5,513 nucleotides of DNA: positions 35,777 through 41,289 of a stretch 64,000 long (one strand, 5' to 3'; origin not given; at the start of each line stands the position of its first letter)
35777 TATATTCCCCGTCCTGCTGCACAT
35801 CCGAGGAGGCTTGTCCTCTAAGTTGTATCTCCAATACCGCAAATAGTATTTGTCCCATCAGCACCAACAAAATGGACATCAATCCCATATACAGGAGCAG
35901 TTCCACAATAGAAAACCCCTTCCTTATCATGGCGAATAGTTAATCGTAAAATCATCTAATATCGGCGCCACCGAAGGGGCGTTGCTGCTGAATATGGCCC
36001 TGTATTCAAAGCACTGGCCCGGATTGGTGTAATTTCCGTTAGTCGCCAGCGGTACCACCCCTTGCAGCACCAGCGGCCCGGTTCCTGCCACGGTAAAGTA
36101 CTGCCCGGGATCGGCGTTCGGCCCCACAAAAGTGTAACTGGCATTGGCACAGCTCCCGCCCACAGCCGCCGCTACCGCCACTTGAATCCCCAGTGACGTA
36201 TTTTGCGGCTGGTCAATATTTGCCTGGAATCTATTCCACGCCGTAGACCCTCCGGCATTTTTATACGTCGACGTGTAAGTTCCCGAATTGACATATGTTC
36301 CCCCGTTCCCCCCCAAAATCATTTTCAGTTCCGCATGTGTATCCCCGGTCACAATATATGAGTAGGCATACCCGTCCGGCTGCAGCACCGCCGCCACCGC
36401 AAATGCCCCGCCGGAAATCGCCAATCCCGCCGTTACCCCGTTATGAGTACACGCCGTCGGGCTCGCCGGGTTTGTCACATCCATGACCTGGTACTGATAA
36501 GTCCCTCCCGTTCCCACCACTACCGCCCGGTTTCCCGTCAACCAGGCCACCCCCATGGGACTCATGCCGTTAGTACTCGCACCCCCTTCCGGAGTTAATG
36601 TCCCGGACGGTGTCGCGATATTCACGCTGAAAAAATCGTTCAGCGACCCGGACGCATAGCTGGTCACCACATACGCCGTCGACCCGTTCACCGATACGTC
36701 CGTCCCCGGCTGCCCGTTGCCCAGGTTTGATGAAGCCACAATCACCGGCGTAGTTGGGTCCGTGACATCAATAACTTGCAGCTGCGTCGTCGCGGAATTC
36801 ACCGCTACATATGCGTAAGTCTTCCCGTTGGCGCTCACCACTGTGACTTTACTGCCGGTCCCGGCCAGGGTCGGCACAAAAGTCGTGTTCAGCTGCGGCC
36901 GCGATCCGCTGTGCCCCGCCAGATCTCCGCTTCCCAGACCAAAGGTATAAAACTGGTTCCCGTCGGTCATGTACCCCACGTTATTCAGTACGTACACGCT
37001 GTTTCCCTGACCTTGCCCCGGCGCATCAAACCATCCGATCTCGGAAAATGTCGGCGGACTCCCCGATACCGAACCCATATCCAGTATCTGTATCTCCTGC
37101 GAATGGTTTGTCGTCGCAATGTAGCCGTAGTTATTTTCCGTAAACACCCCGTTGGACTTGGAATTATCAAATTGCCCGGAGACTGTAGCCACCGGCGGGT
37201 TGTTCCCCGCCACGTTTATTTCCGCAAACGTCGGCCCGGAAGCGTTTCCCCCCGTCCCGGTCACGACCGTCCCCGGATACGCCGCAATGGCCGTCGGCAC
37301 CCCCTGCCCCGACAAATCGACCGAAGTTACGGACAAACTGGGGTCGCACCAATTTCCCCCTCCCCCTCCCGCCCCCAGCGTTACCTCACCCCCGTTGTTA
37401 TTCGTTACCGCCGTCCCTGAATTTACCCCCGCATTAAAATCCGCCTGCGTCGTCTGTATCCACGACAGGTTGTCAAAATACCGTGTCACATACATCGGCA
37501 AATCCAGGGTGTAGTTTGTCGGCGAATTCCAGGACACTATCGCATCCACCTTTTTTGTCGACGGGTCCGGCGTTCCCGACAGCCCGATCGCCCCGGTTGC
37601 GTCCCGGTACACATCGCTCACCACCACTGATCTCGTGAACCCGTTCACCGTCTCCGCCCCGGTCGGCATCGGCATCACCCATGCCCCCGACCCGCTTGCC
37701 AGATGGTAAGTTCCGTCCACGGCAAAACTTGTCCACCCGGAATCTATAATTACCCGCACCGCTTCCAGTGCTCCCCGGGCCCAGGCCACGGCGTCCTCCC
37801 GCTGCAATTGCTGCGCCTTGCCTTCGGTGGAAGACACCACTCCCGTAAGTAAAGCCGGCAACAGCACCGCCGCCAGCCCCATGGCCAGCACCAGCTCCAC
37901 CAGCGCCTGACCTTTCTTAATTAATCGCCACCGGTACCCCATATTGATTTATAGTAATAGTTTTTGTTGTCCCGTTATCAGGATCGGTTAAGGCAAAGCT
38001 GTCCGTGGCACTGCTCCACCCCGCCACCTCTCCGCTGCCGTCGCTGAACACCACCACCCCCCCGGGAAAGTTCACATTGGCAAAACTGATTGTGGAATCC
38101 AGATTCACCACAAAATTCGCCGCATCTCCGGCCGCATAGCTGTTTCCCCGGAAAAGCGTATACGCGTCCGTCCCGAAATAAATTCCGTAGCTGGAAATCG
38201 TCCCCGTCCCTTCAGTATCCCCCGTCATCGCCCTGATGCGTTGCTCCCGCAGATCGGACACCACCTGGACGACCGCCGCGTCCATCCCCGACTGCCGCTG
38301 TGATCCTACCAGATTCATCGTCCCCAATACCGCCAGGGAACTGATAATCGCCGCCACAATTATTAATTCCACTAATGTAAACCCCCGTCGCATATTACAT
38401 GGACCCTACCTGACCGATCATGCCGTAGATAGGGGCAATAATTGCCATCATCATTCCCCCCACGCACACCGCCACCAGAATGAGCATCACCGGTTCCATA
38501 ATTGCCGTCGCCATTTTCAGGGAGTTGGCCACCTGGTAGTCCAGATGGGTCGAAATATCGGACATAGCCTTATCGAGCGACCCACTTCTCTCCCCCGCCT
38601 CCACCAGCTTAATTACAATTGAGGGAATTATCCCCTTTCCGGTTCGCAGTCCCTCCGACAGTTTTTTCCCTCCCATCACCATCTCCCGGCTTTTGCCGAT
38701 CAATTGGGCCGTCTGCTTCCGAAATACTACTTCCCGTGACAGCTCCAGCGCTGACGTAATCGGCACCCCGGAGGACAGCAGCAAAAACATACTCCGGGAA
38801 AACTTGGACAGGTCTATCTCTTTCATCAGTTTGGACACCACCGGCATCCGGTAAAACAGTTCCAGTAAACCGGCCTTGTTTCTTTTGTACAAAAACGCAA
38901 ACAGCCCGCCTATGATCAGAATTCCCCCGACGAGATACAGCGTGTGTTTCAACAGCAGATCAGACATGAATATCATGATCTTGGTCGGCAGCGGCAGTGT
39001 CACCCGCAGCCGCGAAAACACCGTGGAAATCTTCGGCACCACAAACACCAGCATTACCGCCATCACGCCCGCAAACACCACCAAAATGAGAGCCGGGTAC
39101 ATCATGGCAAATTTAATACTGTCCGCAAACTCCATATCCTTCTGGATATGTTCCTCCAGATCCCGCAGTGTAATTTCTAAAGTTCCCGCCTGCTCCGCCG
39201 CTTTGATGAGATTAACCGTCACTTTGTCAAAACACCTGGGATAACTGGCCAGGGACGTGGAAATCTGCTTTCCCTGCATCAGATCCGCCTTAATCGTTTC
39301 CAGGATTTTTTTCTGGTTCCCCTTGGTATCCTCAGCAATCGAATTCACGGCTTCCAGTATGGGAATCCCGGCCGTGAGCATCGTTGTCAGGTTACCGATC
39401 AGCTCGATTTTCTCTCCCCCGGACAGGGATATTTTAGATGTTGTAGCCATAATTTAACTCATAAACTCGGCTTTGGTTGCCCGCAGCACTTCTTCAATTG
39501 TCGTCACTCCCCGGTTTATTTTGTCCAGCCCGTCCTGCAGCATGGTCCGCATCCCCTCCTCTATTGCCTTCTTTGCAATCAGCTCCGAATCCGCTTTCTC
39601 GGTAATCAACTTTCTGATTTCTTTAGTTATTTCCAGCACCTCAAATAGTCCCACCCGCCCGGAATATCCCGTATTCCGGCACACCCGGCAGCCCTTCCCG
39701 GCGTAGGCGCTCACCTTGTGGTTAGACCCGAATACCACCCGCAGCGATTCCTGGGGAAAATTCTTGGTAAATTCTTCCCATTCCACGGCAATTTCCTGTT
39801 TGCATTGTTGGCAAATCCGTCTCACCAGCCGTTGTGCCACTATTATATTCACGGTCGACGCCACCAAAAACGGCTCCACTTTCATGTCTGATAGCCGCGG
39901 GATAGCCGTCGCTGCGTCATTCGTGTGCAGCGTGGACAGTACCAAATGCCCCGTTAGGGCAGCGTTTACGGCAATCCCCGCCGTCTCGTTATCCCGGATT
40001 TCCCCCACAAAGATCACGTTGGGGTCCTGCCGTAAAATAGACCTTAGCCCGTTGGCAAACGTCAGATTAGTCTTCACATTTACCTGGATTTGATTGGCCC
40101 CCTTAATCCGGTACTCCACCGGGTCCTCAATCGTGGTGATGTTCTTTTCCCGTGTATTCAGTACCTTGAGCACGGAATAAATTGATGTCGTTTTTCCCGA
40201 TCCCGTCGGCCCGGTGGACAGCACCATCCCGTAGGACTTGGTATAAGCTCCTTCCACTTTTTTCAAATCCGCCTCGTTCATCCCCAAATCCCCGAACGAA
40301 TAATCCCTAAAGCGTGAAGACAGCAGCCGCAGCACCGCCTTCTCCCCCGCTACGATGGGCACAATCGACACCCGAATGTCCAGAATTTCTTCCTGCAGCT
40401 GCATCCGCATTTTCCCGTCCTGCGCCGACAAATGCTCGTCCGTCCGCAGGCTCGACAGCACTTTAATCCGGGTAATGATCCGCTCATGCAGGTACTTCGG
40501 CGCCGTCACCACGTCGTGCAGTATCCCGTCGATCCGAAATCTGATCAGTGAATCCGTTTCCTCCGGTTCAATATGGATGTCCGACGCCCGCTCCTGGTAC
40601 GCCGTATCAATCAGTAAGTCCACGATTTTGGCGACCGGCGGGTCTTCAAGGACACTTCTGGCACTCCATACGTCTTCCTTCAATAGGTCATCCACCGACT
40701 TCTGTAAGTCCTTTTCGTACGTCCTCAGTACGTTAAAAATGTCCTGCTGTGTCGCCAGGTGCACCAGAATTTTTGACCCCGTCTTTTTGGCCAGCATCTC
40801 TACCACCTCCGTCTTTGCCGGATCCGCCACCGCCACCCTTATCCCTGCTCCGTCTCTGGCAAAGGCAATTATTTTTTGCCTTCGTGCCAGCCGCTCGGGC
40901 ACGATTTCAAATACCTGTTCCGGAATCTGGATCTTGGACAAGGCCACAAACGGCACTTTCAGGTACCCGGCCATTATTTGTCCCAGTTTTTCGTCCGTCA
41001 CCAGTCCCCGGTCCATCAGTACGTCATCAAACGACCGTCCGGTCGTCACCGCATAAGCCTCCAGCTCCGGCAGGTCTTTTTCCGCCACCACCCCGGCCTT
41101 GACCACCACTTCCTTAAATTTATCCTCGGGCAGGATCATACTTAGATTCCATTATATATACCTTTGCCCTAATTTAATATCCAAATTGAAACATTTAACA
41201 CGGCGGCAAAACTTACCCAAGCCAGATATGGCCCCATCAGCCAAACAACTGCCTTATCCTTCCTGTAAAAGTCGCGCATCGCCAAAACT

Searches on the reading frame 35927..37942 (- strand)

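Call 86: search_protein_families(library=pfam, proteins=[window:35927-37942:-], max_evalue=0.0001)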
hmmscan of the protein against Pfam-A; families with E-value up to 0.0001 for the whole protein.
window:35927-37942:- (671 aa): 1 family
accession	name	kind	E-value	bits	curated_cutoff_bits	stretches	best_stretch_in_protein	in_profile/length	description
PF08309.17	LVIVD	-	8.6e-05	22.2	20.2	0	369-404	7-39/42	LVIVD repeat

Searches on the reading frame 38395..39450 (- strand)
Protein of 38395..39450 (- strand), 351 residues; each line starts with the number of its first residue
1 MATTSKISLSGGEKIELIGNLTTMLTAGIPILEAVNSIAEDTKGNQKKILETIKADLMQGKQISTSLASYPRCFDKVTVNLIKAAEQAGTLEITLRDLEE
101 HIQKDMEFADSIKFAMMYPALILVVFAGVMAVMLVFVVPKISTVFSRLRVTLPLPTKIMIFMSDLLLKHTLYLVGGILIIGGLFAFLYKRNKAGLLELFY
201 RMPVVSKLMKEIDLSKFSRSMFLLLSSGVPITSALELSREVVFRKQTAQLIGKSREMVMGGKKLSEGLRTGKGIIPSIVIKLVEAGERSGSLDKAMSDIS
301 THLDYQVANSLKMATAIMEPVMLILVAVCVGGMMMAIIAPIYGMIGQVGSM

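Call 86: search_protein_families(library=pfam, proteins=[window:38395-39450:-], max_evalue=0.0001)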
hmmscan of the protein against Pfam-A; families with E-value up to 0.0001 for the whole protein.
window:38395-39450:- (351 aa): 1 family
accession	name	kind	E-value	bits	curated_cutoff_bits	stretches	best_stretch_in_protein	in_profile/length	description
PF00482.28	T2SSF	-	7.8e-47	158.8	25.2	2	20-139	4-125/125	Type II secretion system (T2SS), protein F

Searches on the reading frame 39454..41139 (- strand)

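Call 87: search_protein_families(library=pfam, proteins=[window:39454-41139:-], max_evalue=0.0001)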
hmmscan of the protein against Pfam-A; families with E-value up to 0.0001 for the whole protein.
window:39454-41139:- (561 aa): 2 families
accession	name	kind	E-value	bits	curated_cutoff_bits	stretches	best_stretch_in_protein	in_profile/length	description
PF00437.27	T2SSE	-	2.1e-125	418.7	24.9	1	165-553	4-370/370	Type II/IV secretion system protein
PF05157.20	MshEN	-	1.6e-14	54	23.1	1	61-143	2-85/90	MshEN domain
